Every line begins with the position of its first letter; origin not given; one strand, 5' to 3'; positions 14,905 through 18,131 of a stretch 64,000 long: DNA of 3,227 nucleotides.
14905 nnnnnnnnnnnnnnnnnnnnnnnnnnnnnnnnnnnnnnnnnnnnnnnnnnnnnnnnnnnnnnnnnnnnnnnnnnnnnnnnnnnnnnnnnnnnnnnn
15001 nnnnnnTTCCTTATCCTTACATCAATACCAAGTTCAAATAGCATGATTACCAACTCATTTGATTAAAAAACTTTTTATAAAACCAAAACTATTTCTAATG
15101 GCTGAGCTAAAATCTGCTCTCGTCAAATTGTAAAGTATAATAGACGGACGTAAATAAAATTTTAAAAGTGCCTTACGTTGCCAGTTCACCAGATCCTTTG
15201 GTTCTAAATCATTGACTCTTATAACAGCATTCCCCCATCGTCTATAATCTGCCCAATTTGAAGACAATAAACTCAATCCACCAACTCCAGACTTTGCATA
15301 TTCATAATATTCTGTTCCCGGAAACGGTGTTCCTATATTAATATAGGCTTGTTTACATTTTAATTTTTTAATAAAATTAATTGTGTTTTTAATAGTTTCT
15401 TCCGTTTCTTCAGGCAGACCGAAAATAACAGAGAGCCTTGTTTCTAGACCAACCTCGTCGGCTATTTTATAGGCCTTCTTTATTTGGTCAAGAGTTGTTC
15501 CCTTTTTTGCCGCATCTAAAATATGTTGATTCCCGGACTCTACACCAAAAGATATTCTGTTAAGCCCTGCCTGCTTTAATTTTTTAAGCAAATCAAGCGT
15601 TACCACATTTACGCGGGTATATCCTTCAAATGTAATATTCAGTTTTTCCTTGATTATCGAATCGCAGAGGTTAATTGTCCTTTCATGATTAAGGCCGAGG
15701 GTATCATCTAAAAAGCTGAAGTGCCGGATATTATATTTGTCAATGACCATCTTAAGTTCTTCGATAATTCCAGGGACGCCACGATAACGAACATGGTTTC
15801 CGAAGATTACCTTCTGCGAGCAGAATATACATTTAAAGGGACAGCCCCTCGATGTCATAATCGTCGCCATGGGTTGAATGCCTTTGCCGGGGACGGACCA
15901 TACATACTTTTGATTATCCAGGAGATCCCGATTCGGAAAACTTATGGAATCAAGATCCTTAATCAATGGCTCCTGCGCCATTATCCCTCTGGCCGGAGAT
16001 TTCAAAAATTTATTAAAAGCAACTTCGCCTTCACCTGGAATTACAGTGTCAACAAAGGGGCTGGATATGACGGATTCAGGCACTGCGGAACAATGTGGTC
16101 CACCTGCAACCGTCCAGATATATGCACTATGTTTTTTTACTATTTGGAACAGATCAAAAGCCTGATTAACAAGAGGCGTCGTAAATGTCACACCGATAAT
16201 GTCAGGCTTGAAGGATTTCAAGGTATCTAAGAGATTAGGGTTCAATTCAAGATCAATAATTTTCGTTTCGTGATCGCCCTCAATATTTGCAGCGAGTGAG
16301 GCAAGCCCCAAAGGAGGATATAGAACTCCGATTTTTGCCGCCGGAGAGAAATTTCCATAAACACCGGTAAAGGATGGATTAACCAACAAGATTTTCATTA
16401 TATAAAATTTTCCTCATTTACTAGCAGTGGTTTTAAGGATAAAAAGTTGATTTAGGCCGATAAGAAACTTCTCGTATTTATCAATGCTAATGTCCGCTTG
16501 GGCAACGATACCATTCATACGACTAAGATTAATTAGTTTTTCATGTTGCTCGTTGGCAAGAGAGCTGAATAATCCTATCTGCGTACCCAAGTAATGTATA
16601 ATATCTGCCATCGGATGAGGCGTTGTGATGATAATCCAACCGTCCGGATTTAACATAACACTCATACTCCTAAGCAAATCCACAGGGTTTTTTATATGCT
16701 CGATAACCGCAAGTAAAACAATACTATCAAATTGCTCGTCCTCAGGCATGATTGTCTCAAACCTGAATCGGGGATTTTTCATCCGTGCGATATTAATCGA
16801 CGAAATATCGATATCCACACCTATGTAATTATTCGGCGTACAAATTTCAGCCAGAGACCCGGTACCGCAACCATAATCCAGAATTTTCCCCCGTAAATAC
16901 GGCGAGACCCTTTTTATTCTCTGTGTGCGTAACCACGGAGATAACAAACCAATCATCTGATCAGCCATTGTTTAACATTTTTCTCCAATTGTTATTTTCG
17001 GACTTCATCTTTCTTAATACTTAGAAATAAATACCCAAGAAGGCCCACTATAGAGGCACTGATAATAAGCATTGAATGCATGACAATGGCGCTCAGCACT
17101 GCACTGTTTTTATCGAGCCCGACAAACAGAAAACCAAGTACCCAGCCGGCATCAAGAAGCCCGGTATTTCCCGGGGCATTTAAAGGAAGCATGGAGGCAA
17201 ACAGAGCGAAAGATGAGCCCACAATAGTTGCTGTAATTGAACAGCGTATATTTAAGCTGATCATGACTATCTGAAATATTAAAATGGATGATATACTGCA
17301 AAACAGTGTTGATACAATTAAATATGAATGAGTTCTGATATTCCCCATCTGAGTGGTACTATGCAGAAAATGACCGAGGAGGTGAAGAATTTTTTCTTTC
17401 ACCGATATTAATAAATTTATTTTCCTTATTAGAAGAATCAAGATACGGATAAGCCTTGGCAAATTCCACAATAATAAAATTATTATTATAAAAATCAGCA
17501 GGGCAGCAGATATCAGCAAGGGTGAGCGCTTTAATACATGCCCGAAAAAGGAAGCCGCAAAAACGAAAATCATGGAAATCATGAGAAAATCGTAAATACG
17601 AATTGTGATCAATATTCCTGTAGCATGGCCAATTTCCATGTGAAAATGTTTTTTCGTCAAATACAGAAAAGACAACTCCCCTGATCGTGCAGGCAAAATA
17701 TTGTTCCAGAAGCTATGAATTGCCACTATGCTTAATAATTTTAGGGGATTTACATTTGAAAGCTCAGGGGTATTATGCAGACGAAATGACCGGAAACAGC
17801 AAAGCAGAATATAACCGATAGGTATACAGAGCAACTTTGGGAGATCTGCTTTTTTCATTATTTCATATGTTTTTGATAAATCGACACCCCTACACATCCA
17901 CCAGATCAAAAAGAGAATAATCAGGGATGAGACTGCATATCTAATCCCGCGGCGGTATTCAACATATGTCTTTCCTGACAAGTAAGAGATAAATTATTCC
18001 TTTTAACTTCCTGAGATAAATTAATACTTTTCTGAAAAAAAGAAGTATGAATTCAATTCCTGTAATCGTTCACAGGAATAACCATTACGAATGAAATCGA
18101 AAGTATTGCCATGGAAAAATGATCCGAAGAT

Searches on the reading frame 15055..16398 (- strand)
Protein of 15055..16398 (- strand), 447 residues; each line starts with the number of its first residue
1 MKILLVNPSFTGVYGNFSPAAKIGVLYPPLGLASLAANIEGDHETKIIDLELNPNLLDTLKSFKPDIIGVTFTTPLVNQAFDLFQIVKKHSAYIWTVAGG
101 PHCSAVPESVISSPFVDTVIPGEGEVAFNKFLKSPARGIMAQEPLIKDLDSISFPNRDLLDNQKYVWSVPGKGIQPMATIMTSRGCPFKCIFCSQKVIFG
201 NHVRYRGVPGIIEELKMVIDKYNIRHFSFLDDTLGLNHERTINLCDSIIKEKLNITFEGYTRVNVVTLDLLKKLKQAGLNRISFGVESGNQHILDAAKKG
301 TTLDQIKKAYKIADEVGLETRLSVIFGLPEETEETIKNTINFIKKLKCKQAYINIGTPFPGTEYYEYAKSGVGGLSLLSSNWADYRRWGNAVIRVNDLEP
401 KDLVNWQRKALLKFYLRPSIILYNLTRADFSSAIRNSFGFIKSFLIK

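Call 9: search_protein_families(library=ncbifam, proteins=[window:15055-16398:-], max_evalue=0.00001)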
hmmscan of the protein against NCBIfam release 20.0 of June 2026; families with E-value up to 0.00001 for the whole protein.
window:15055-16398:- (447 aa): 34 families (the best 25 are shown)
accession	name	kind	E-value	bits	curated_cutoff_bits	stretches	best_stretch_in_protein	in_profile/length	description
TIGR02026.1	BchE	equivalog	9.6e-49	166.5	481.35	2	142-445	163-456/497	magnesium-protoporphyrin IX monomethyl ester anaerobic oxidative cyclase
TIGR03471.1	HpnJ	equivalog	1.3e-46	159.5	577.6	1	141-425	161-443/472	hopanoid biosynthesis associated radical SAM protein HpnJ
TIGR04013.1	B12_SAM_MJ_1487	hypoth_equivalog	3.7e-42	144.5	251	1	32-368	13-357/382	TIGR04013 family B12-binding domain/radical SAM domain-containing protein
TIGR04072.2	rSAM_ladder_B12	equivalog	7.2e-38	130.4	360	1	29-363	18-367/443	lipid biosynthesis B12-binding/radical SAM protein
NF033070.1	rSAM_AprD4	equivalog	3.7e-32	111.8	500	1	115-370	137-392/456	AprD4 family radical SAM diol-dehydratase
TIGR04479.1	bcpD_PhpK_rSAM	subfamily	5.7e-32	110.7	600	1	170-347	234-410/504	PhpK family radical SAM P-methyltransferase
NF038361.1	rSAM_Sden_1168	equivalog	4.4e-31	108.1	575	1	145-370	246-475/560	Sden_1168 family B12-binding radical SAM P-methyltransferase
TIGR04385.1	B12_rSAM_cofa1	equivalog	2e-30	106.4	450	1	29-347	20-365/438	B12 lower ligand biosynthesis radical SAM protein BzaD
NF050148.1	rSAM_ApyD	equivalog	3.6e-30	105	750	1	143-366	173-391/645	RiPP biosynthesis radical SAM protein ApyD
TIGR04014.1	B12_SAM_MJ_0865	equivalog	5.2e-30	104.6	360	1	73-367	49-357/434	methyl-coenzyme M reductase glutamine C-methyltransferase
TIGR04367.1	HpnR_B12_rSAM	equivalog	4.9e-29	101.2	650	1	1-366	1-371/490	hopanoid C-3 methylase HpnR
TIGR03975.1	rSAM_ocin_1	subfamily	4.1e-24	85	281.85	1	58-347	122-431/606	RiPP maturation radical SAM C-methyltransferase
NF045585.1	rSAM_slr0320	equivalog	5.9e-18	64.7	775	1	180-346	238-409/511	photosystem II high light acclimation radical SAM protein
NF040542.1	rSAM_RCCLKC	equivalog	2e-17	63.5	450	1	177-346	180-350/423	arsinothricin biosynthesis radical SAM protein ArsL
TIGR04295.1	B12_rSAM_oligo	hypoth_equivalog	1e-15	57.4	400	1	81-295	91-310/422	TIGR04295 family B12-binding domain-containing radical SAM protein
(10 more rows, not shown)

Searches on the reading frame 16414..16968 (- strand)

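Call 9: search_protein_families(library=ncbifam, proteins=[window:16414-16968:-], max_evalue=0.00001)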
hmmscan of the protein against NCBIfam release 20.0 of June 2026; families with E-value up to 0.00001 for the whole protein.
window:16414-16968:- (184 aa): 5 families
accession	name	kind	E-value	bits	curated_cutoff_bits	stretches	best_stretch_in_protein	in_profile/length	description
TIGR01983.1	UbiG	equivalog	2.6e-11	43.3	102.95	1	26-116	50-153/228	bifunctional 2-polyprenyl-6-hydroxyphenol methylase/3-demethylubiquinol 3-O-methyltransferase UbiG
TIGR02072.1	BioC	equivalog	1.1e-06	28.6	184.95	1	25-117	34-135/244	malonyl-ACP O-methyltransferase BioC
TIGR04345.1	ovoA_Cterm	equivalog_domain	1.7e-06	27.7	170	0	75-125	130-180/242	putative 4-mercaptohistidine N1-methyltransferase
NF045667.1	MTase_DVU1556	equivalog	5.2e-06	26.1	155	1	26-115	23-120/213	DVU_1556 family methyltransferase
TIGR02021.1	BchM-ChlM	equivalog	6e-06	25.8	158.9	1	28-167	57-205/218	magnesium protoporphyrin IX methyltransferase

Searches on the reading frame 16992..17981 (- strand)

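Call 9: search_protein_families(library=ncbifam, proteins=[window:16992-17981:-], max_evalue=0.00001)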
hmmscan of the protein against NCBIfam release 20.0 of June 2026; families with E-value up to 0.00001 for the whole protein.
window:16992-17981:- (329 aa): 1 family
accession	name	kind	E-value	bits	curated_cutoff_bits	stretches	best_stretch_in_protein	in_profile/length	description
TIGR00374.1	TIGR00374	subfamily_domain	4.9e-12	45.9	43.2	1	17-328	3-318/323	flippase-like domain-containing protein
